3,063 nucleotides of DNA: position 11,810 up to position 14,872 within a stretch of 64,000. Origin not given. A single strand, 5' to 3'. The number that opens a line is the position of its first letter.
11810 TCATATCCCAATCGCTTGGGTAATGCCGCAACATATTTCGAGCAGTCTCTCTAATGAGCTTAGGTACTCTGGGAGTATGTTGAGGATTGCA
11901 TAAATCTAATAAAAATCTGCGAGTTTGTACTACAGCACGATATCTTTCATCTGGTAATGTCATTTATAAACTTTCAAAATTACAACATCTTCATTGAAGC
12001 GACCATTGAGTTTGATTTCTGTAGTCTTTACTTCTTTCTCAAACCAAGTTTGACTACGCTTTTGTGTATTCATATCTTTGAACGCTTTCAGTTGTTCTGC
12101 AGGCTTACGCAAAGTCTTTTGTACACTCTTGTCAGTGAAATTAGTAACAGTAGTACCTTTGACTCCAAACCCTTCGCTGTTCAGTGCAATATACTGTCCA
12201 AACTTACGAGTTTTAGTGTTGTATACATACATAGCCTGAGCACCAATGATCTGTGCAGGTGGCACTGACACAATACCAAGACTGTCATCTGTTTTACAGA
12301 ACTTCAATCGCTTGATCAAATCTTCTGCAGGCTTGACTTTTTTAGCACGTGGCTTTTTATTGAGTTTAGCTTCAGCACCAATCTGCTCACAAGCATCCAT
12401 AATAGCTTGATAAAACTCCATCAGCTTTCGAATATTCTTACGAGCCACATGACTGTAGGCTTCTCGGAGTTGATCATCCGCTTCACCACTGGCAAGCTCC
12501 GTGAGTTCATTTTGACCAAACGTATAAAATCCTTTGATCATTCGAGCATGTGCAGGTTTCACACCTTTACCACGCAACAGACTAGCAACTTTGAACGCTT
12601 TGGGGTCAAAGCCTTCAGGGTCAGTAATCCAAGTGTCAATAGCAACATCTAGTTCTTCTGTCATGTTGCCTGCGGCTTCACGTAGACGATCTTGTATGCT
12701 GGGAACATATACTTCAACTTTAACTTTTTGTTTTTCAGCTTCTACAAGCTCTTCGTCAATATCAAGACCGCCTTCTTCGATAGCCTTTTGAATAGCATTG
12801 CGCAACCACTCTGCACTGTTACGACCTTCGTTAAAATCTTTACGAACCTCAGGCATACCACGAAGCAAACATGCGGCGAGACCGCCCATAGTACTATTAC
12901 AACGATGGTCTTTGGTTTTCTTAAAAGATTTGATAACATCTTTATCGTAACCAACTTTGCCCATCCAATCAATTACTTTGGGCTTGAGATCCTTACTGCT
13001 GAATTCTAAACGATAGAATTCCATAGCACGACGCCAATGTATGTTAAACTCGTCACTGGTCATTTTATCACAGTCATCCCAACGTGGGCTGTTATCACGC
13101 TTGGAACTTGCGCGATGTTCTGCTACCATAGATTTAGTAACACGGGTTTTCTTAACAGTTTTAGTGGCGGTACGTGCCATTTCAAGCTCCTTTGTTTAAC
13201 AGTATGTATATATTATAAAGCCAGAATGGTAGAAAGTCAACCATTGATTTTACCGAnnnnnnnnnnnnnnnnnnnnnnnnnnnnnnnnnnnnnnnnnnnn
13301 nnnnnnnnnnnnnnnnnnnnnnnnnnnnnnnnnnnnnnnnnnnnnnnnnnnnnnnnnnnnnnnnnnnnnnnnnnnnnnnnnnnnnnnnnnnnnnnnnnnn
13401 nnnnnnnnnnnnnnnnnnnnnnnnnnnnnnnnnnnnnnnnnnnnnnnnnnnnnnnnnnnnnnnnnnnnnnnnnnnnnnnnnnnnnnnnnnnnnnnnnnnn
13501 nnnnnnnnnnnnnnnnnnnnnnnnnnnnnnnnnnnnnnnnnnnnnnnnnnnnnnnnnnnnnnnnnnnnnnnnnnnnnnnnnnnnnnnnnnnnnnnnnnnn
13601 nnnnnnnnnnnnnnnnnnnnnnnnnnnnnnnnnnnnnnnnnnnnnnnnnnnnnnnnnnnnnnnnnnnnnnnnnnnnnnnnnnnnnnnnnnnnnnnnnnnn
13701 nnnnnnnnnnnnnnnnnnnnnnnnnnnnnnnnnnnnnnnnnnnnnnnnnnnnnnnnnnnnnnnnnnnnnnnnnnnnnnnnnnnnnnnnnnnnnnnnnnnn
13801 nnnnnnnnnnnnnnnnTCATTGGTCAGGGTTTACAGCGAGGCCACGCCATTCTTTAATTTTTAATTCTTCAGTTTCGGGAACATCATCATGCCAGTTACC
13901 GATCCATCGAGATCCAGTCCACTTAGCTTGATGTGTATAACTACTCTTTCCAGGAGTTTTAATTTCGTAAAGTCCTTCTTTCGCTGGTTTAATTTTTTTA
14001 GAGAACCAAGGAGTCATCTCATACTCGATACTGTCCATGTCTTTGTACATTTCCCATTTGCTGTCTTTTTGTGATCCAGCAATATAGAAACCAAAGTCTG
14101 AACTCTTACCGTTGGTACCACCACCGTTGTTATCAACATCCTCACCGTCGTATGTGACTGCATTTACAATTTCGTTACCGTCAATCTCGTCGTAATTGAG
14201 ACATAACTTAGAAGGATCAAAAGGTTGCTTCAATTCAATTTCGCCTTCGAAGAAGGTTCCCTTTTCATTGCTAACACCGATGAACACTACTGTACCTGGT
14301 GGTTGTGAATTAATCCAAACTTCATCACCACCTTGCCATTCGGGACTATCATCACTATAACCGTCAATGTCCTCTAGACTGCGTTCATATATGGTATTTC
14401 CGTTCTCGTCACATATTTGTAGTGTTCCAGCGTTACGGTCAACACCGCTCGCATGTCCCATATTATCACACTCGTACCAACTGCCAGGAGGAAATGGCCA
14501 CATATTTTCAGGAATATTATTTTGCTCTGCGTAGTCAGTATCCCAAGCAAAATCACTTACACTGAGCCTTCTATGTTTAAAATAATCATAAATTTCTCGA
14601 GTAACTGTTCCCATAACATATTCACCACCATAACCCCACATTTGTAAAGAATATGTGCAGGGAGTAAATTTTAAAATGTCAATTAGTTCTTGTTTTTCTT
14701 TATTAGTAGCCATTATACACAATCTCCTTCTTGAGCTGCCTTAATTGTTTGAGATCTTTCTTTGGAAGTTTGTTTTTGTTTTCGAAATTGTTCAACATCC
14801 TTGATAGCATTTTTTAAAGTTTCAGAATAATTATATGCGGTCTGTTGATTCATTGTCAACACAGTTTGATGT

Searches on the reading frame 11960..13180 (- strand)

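Call 15: search_protein_families(library=pfam, proteins=[window:11960-13180:-], max_evalue=0.001)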
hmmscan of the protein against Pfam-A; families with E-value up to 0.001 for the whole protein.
window:11960-13180:- (406 aa): 0 families

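Call 16: search_protein_families(library=phrogs, proteins=[window:11960-13180:-], max_evalue=0.001)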
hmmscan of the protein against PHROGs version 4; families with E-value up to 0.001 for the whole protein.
window:11960-13180:- (406 aa): 1 family
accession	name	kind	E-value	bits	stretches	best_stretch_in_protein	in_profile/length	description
phrog_11903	-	unknown function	9.8e-64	216.8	1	2-404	2-382/383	-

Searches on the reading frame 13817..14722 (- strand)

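Call 15: search_protein_families(library=pfam, proteins=[window:13817-14722:-], max_evalue=0.001)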
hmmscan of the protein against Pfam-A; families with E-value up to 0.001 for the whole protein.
window:13817-14722:- (301 aa): 0 families

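Call 16: search_protein_families(library=phrogs, proteins=[window:13817-14722:-], max_evalue=0.001)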
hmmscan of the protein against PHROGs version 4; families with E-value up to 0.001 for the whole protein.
window:13817-14722:- (301 aa): 1 family
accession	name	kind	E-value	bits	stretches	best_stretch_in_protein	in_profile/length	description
phrog_26541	-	unknown function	0.00026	22.4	1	235-297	6-73/77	-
